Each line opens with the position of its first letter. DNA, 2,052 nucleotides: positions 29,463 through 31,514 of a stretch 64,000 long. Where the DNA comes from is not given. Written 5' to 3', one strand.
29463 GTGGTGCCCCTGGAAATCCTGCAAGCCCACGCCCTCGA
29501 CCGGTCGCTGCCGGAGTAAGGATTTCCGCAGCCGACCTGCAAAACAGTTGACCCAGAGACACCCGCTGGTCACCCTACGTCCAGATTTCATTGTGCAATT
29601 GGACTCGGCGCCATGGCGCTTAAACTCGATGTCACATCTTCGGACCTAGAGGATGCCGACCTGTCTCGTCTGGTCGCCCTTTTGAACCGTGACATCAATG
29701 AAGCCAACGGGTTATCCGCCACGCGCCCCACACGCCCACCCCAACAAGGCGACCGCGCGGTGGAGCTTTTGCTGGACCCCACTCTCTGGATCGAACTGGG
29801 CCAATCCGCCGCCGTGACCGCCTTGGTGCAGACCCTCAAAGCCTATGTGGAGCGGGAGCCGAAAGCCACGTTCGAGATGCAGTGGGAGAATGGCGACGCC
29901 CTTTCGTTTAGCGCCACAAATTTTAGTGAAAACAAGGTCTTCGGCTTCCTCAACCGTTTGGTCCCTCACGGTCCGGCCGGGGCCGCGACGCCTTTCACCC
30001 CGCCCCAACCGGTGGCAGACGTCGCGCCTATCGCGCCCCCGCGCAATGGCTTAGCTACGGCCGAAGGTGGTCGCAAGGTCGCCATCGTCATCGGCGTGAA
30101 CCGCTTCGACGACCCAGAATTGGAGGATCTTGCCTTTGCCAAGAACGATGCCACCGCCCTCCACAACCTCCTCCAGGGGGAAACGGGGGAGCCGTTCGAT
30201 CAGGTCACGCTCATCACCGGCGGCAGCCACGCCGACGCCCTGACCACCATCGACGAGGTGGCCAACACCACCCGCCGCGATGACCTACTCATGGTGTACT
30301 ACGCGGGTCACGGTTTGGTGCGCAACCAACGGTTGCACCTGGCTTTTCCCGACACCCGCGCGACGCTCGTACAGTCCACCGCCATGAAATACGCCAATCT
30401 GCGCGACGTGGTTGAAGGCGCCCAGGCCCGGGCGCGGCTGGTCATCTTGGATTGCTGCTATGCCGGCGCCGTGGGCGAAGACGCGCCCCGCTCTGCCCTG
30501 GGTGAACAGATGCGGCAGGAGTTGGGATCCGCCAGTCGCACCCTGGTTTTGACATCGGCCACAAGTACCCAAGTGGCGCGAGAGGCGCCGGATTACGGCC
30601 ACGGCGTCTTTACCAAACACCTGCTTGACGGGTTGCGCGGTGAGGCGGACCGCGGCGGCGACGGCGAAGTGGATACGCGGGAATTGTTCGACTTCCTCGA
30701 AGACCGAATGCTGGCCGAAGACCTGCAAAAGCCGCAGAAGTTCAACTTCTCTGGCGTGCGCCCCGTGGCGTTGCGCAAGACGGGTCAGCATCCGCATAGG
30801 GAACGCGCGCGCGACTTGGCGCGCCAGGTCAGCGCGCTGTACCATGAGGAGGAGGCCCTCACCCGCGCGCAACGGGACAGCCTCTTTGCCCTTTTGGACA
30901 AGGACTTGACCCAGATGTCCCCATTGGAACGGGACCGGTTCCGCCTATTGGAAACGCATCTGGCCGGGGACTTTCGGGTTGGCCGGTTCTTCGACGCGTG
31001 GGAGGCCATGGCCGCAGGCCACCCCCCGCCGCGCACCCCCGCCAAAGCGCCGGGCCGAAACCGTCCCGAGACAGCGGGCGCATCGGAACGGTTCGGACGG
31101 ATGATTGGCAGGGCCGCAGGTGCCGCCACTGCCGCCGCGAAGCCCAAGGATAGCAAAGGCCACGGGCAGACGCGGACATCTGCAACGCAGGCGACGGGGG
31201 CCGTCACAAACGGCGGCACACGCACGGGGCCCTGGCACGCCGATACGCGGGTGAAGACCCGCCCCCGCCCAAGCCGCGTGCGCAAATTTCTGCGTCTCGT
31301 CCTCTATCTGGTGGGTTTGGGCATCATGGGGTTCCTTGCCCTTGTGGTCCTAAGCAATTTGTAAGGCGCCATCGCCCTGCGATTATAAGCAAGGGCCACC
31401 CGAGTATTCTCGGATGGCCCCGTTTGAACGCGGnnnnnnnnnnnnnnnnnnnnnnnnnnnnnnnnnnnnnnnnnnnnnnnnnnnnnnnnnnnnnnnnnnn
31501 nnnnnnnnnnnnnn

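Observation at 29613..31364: Tail-anchored caspase-like protease with an unassigned N-terminal adaptor-like domain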

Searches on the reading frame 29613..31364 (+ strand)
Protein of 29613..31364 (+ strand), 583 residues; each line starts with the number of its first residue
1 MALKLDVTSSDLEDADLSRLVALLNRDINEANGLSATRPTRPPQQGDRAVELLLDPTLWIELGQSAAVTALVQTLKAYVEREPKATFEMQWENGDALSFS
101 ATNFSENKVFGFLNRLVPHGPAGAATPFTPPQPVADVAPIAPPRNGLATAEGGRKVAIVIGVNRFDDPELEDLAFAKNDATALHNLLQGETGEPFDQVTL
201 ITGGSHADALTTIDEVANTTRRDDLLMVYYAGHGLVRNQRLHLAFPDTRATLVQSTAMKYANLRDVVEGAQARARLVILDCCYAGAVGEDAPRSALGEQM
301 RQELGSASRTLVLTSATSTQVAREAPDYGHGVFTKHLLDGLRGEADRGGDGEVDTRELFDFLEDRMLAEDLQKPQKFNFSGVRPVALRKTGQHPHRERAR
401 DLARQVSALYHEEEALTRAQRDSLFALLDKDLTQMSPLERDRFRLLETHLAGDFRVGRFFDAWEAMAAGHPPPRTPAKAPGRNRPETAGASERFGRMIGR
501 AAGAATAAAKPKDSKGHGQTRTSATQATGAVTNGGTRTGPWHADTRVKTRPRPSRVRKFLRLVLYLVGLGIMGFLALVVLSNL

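Call 4: search_protein_families(library=pfam, proteins=[window:29613-31364:+], max_evalue=0.01)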
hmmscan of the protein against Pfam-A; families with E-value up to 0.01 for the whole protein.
window:29613-31364:+ (583 aa): 1 family
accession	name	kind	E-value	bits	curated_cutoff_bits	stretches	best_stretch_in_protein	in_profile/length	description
PF00656.27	Peptidase_C14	-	1.6e-15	57.9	21.4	1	154-367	1-212/233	Caspase domain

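Call 5: search_protein_families(library=padloc, proteins=[window:29613-31364:+], max_evalue=0.01)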
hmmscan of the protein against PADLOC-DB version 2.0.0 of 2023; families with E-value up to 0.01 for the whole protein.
window:29613-31364:+ (583 aa): 1 family
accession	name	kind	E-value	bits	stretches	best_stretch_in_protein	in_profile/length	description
PDLC02987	caspase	-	1.6e-08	32.2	1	157-361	5-158/453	-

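Call 6: search_protein_families(library=ncbifam, proteins=[window:29613-31364:+], max_evalue=0.01)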
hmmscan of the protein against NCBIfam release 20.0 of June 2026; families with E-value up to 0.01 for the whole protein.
window:29613-31364:+ (583 aa): 1 family
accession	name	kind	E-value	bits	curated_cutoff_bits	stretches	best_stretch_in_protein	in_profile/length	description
NF047832.1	caspase_w_EACC1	subfamily_domain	9.3e-47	159.2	140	1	157-368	3-210/211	caspase, EACC1-associated type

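Call 12: find_homologous_proteins(query=window:29613-31361:+, max_evalue=0.00001)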
Query window:29613-31361:+ (583 aa): 26 proteins with E <= 0.00001 among 8000 candidates.
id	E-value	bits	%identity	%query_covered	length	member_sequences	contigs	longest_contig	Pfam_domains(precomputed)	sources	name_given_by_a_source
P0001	0.0e+0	1114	100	85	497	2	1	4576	PF00656.28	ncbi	ncbi:MAG: caspase family protein, partial [Pseudomonadota bacterium]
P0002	1.9e-182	626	55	100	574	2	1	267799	PF00656.28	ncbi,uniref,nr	ncbi:caspase family protein [uncultured Roseobacter sp.]|uniref:caspase family protein n=1 Tax=uncul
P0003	2.1e-178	613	53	99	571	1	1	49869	PF00656.28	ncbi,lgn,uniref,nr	ncbi:Caspase domain protein [Roseovarius albus]|uniref:Caspase domain protein n=1 Tax=Roseovarius al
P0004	4.5e-177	608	54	97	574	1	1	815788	PF00656.28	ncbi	-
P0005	1.8e-176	606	52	97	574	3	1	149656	PF00656.28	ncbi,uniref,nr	ncbi:caspase family protein [Ruegeria sp. Ofav3-42]|uniref:caspase family protein n=1 Tax=Ruegeria s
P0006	1.9e-174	600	53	99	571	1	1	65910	PF00656.28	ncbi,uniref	ncbi:caspase family protein [Ruegeria sp. MALMAid1280]|uniref:caspase family protein n=1 Tax=Ruegeri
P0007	2.2e-69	253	43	54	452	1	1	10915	PF00656.28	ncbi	-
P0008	4.1e-44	169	32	61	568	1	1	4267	PF00656.28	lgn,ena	-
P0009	2.4e-23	101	35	39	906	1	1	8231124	PF22494.4,PF10282.16,PF25174.2,PF00656.28,PF21783.3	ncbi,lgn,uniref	ncbi:caspase family protein [Kribbella sp. NBC_00662]|uniref:caspase, EACC1-associated type n=1 Tax=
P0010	1.8e-17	81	31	39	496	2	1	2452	PF00656.28,PF14021.13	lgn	-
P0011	3.6e-14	70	31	42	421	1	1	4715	PF02622.22,PF00656.28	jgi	jgi:putative AlgH/UPF0301 family transcriptional regulator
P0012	4.1e-13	67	33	38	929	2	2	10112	PF00012.27,PF06723.20,PF00656.28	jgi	jgi:molecular chaperone DnaK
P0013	4.1e-12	64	29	32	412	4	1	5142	PF02622.22,PF00656.28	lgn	-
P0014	9.5e-12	62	28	44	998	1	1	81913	PF02622.22,PF00656.28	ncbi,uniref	ncbi:YqgE/AlgH family protein [Dactylosporangium sp. NPDC049742]|uniref:YqgE/AlgH family protein n=1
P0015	1.8e-11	62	36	36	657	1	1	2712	PF07714.24,PF00069.32,PF00656.28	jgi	jgi:tRNA A-37 threonylcarbamoyl transferase component Bud32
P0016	2.3e-11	61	32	32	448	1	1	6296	PF00656.28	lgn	-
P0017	6.8e-11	60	26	39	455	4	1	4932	PF00656.28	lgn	-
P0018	1.9e-10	58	30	38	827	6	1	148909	PF00656.28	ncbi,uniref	ncbi:caspase family protein [Streptomyces sp. NPDC059650]|uniref:caspase, EACC1-associated type n=1 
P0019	4.8e-10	57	27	36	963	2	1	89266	PF25168.2,PF24105.2,PF24805.2,PF25048.2,PF24017.3,PF23342.2,PF23411.2,PF13570.14,PF23760.2,PF24817.2,PF02239.23,PF23393.3,PF23389.2,PF23609.2,PF20426.5,PF00656.28,PF25460.2,PF00400.39,PF11715.17,PF23414.2,PF25178.1,PF23775.2,PF25174.2,PF24814.2,PF23381.2,PF25173.2,PF25171.2,PF12894.14,PF25175.2,PF24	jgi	jgi:WD40 repeat protein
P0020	5.8e-10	57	36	20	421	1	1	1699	PF02622.22,PF00656.28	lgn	-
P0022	7.3e-10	56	28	47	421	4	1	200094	PF00656.28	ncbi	ncbi:caspase domain-containing protein [Nonomuraea wenchangensis]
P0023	6.5e-9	53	27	37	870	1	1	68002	PF25174.2,PF24814.2,PF23381.2,PF25391.2,PF00656.28,PF25173.2,PF25175.2,PF24817.2,PF00400.39,PF23414.2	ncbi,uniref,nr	ncbi:caspase family protein [Pararhodospirillum oryzae]|uniref:Peptidase C14 caspase domain-containi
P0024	1.6e-8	52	28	42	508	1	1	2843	PF00656.28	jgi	jgi:hypothetical protein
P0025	3.0e-8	51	29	37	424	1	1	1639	PF00656.28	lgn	-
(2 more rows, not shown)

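Call 15: find_encoding_contigs(protein=P0007, flank=5000, max_places=3)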
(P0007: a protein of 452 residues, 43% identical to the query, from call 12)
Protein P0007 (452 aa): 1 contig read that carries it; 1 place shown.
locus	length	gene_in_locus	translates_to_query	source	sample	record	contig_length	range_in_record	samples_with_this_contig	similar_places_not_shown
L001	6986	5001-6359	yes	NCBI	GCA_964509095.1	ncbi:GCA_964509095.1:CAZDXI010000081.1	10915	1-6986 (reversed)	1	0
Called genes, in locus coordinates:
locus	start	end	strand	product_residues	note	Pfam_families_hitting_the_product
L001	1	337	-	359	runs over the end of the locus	PF09994:T6SS_Tle1-like_cat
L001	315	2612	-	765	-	PF01315:Ald_Xan_dh_C, PF02738:MoCoBD_1, PF20256:MoCoBD_2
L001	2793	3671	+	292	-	PF05721:PhyH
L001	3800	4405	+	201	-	-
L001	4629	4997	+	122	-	-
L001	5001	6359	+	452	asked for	PF00656:Peptidase_C14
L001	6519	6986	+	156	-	?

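Call 16: find_encoding_contigs(protein=P0008, flank=5000, max_places=3)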
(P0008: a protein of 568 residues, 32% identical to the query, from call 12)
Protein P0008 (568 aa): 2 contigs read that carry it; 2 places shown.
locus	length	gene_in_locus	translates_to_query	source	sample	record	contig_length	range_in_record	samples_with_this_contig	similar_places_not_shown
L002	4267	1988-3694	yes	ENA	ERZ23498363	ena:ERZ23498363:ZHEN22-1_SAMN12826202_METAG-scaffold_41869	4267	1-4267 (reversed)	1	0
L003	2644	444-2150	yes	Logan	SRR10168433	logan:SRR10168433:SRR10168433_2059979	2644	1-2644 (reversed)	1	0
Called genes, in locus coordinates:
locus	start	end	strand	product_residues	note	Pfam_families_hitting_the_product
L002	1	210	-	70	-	?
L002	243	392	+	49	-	-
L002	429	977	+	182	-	-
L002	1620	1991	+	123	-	-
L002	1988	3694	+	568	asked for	PF00656:Peptidase_C14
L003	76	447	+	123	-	-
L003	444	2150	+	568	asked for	PF00656:Peptidase_C14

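Call 17: find_encoding_contigs(protein=P0009, flank=4000, max_places=2)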
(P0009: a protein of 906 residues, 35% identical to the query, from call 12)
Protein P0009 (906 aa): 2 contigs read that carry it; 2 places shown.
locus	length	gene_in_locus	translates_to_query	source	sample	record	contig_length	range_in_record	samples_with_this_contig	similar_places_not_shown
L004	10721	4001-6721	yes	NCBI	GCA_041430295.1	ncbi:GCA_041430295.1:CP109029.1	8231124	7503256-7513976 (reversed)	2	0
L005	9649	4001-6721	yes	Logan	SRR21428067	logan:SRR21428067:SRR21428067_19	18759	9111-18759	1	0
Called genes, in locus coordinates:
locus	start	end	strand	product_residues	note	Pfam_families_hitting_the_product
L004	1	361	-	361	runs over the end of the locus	PF00145:DNA_methylase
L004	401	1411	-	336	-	PF00145:DNA_methylase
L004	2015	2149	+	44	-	-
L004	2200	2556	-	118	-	-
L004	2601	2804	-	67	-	-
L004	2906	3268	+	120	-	PF19953:EACC1 (weak)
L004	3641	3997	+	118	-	PF19953:EACC1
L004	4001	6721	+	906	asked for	PF00656:Peptidase_C14, PF21783:YNCE (weak), PF10282:Lactonase (faint), PF22494:choice_anch_I (faint), PF25174:Beta-prop_THOC3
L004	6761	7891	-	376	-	PF06441:EHN, PF00561:Abhydrolase_1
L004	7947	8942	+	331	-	PF08279:HTH_11, PF19187:HTH_PafC (weak), PF13280:WYL, PF25583:WCX (weak)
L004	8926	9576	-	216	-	PF00072:Response_reg, PF00196:GerE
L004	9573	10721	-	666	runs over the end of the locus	PF07730:HisKA_3, PF02518:HATPase_c (faint)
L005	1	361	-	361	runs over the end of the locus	PF00145:DNA_methylase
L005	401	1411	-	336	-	PF00145:DNA_methylase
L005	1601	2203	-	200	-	-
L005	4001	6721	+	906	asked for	PF00656:Peptidase_C14, PF21783:YNCE (weak), PF10282:Lactonase (faint), PF22494:choice_anch_I (faint), PF25174:Beta-prop_THOC3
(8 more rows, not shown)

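Call 18: search_protein_families(library=pfam, proteins=[L001:4629-4994:+, L002:1620-1988:+, L004:3641-3994:+, L004:2906-3265:+], max_evalue=10)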
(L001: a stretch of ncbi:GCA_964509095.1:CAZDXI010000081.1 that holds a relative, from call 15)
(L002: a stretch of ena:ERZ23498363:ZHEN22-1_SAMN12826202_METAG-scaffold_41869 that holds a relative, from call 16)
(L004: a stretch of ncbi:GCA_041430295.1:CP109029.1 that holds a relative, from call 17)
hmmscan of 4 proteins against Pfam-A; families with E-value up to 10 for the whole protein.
L001:4629-4994:+ (122 aa): 4 families
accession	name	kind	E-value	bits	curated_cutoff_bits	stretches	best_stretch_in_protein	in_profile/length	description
PF19953.4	EACC1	-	8.3e-05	23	23.6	1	18-106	6-96/107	Effector Associated Constant Component 1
PF25554.1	PTS_EIIB_BC_N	-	0.025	15.2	27.4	1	58-92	31-65/88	PTS system fructose specific EIIB'BC N-terminal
PF06594.17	HCBP_related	-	0.17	12.3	21.4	1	77-97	18-39/42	Haemolysin-type calcium binding protein related domain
PF05022.17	SRP40_C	-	0.2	12.9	28.6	1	62-100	33-70/76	SRP40, C-terminal domain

L002:1620-1988:+ (123 aa): 1 family
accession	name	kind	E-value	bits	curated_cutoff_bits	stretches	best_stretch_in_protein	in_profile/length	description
PF19953.4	EACC1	-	5.3e-05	23.6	23.6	1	15-110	3-101/107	Effector Associated Constant Component 1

L004:3641-3994:+ (118 aa): 1 family
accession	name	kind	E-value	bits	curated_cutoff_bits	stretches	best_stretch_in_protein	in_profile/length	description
PF19953.4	EACC1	-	1.9e-08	34.7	23.6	1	18-110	6-105/107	Effector Associated Constant Component 1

L004:2906-3265:+ (120 aa): 1 family
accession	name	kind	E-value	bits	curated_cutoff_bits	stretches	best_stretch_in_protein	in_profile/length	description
PF19953.4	EACC1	-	2.9e-07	30.9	23.6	1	26-111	9-99/107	Effector Associated Constant Component 1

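Call 24: find_related_loci(query=window:29613-31361:+, collection=genome_contigs, flank=10000)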
Query window:29613-31361:+ (583 aa) in genome_contigs; peptide patterns used: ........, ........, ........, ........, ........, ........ (x = any residue, [..] = any of these).
453 stretches matched a pattern; 317 encode a relative of the query (tblastn E <= 1e-3); the best 80 are kept; 80 distinct loci.
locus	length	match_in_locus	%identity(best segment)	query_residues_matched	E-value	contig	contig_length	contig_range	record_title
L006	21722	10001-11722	55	1-583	0e+0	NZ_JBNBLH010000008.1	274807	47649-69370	Roseobacter sp. EG26 NODE_8_length_274807_cov_86.187859, whole genome shotgun sequence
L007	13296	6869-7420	30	154-341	1e-21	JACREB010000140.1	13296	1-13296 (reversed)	MAG: Nitrosomonadales bacterium isolate NC_groundwater_1688_Pr3_B-0.1um_57_72 SR-2_scaffold_141_2159270, whole genome sh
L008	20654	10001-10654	27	157-374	5e-17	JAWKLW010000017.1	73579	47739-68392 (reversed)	MAG: Saprospiraceae bacterium isolate ABC1.120 ABC1.120.fa-17, whole genome shotgun sequence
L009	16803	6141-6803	29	155-369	2e-14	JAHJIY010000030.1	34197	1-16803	MAG: Proteobacteria bacterium isolate Modern_marine_rock_biofilm.mb.12 Modern_marine_rock.mb.12_k141_222925, whole genom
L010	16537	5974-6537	30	153-342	2e-14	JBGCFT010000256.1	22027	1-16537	MAG: Marinicellaceae bacterium isolate SGMAG-14 contig256, whole genome shotgun sequence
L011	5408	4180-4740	29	153-341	3e-14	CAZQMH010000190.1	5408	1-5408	MAG TPA_asm: uncultured Alcanivoracaceae bacterium isolate SRP163575_co2_300 genome assembly, contig: NODE_20390_length_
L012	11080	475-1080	26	153-347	4e-13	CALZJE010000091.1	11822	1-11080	MAG: uncultured Ectothiorhodospiraceae bacterium isolate FO_M_Gamma_061.1 genome assembly, contig: scaffold_4357, whole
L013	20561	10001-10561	26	154-342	7e-13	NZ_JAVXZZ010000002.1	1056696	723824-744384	Curvibacter sp. APW13 contig2, whole genome shotgun sequence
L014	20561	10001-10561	27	153-341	2e-12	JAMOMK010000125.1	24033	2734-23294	MAG: Lysobacterales bacterium isolate 4281-140_metabat1_scaf2bin.002 4281-140_scaffold_725_c1, whole genome shotgun sequ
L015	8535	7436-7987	28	157-342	4e-12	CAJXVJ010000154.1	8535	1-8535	MAG TPA_asm: uncultured Alcanivoracaceae bacterium isolate SRR3933267_bin.9_MetaBAT_v2.12.1_MAG genome assembly, contig:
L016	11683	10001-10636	24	155-375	2e-11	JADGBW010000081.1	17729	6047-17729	MAG: Magnetococcales bacterium isolate nwagbin5 nwag_bin5_NODE_338_length_17729_cov_6.458017, whole genome shotgun seque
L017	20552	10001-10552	29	157-342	9e-12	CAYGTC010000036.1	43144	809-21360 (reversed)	MAG TPA_asm: uncultured Alcanivoracaceae bacterium isolate ERP117304_co3_190 genome assembly, contig: NODE_1317_length_4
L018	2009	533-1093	28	154-341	6e-12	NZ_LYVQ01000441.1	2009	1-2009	Pelomonas sp. KK5 contig00441, whole genome shotgun sequence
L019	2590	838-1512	27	139-375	9e-12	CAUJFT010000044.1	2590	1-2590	MAG: Bacteroidota bacterium isolate KLAP112 genome assembly, contig: KLAP112_3235, whole genome shotgun sequence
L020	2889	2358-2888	25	153-332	2e-11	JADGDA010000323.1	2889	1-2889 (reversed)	MAG: Alphaproteobacteria bacterium isolate nYQH56bin3 nYQH56_bin3_NODE_323_length_2889_cov_2.735775, whole genome shotgu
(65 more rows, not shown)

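Call 25: find_encoding_contigs(protein=P0002, flank=7000, max_places=2)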
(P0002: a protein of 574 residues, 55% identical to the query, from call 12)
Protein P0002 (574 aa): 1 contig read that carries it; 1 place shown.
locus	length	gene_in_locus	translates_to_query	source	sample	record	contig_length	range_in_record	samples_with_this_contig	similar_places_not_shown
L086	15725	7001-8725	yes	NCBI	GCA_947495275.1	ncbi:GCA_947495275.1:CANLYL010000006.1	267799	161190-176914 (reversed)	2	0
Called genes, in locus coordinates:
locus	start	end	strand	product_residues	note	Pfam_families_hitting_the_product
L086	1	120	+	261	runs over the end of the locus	PF00106:adh_short, PF08659:KR, PF13561:adh_short_C2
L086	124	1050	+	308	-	PF02737:3HCDH_N, PF03446:NAD_binding_2 (faint), PF03807:F420_oxidored (weak), PF00725:3HCDH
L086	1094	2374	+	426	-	PF13433:Peripla_BP_5 (faint), PF13458:Peripla_BP_6, PF01094:ANF_receptor (weak)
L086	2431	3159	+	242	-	PF00005:ABC_tran, PF12399:BCA_ABC_TP_C (weak)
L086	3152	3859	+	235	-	PF00005:ABC_tran, PF13304:AAA_21 (faint)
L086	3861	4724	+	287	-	PF02653:BPD_transp_2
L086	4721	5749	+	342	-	PF02653:BPD_transp_2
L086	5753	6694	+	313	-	PF05853:BKACE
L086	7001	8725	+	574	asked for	PF00656:Peptidase_C14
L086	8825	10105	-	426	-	PF06808:DctM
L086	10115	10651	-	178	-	PF04290:DctQ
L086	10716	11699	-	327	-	PF03480:DctP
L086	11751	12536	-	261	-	PF23441:SDR, PF00106:adh_short, PF08659:KR, PF13561:adh_short_C2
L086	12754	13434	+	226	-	PF00392:GntR, PF07729:FCD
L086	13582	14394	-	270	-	PF00149:Metallophos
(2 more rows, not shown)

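Call 26: find_encoding_contigs(protein=P0003, flank=7000, max_places=2)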
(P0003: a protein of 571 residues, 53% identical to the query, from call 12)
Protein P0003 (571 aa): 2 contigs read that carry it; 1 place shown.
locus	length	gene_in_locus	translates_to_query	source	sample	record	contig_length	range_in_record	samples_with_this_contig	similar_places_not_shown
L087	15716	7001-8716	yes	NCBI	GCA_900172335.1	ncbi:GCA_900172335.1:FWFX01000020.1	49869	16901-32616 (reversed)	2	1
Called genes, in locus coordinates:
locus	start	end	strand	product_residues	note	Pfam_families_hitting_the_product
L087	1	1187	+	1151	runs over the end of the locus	PF02463:SMC_N, PF13175:AAA_15 (weak), PF13304:AAA_21 (weak), PF13476:AAA_23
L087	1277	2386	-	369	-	PF22020:RlmL_1st, PF01170:UPF0020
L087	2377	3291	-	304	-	PF03186:CobD_Cbib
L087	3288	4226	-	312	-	PF00155:Aminotran_1_2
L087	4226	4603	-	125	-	PF07845:DUF1636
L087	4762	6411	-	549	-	PF00118:Cpn60_TCP1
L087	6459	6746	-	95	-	PF00166:Cpn10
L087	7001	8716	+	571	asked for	PF00656:Peptidase_C14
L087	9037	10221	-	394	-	PF00162:PGK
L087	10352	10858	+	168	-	PF00160:Pro_isomerase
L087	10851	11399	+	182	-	PF00160:Pro_isomerase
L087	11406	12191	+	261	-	PF14234:DUF4336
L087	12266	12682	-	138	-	-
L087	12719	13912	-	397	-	PF01266:DAO (faint), PF01494:FAD_binding_3 (weak), PF13450:NAD_binding_8 (weak), PF01494:FAD_binding_3 (weak)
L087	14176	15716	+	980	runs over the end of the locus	PF00133:tRNA-synt_1, PF01406:tRNA-synt_1e (faint), PF09334:tRNA-synt_1g, PF01921:tRNA-synt_1f (weak), PF08264:Anticodon_1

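Call 27: find_encoding_contigs(protein=P0004, flank=7000, max_places=2)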
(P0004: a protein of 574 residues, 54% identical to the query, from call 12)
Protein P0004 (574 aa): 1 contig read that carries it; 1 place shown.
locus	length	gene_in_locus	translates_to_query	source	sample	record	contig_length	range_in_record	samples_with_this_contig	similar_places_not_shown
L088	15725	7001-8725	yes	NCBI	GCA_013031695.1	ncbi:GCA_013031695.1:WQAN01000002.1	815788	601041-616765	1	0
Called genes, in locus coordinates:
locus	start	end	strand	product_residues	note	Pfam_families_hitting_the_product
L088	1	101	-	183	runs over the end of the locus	PF00440:TetR_N, PF16925:TetR_C_13 (faint)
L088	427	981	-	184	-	PF17837:4PPT_N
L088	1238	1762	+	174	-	-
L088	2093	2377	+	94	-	PF09981:DUF2218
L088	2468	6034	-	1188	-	-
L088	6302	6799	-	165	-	-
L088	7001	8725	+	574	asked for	PF00656:Peptidase_C14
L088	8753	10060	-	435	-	PF00464:SHMT, PF01041:DegT_DnrJ_EryC1 (faint), PF01212:Beta_elim_lyase, PF00155:Aminotran_1_2 (weak)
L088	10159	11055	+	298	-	PF00126:HTH_1, PF03466:LysR_substrate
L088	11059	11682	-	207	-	PF01209:Ubie_methyltran, PF13489:Methyltransf_23, PF13847:Methyltransf_31, PF08241:Methyltransf_11, PF08242:Methyltransf_12, PF13649:Methyltransf_25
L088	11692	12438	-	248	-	PF01066:CDP-OH_P_transf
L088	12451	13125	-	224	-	PF02666:PS_Dcarbxylase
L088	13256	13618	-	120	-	-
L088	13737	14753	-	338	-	PF01965:DJ-1_PfpI, PF00165:HTH_AraC (weak), PF12833:HTH_18, PF00165:HTH_AraC (weak)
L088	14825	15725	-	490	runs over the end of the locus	PF03553:Na_H_antiporter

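Call 28: find_encoding_contigs(protein=P0005, flank=7000, max_places=2)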
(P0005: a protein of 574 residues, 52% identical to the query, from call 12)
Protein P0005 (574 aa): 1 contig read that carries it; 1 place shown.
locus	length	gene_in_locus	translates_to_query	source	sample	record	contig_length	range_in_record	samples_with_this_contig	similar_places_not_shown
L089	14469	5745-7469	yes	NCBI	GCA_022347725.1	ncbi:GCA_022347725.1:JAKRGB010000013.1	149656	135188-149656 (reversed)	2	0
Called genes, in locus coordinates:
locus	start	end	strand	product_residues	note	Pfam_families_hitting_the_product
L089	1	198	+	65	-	?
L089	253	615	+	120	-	-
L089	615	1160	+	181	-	-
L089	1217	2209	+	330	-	PF01223:Endonuclease_NS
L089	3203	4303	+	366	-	PF25296:Decapeptide (faint), PF13576:Pentapeptide_3 (faint), PF00805:Pentapeptide (weak), PF13599:Pentapeptide_4, PF00805:Pentapeptide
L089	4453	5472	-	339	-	-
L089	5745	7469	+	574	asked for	PF00656:Peptidase_C14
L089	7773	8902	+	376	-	PF01527:HTH_Tnp_1 (weak), PF13276:HTH_21, PF00665:rve, PF13683:rve_3, PF13333:rve_2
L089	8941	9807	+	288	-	PF00144:Beta-lactamase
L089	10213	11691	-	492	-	PF21810:DUF6880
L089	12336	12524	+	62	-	-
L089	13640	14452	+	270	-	-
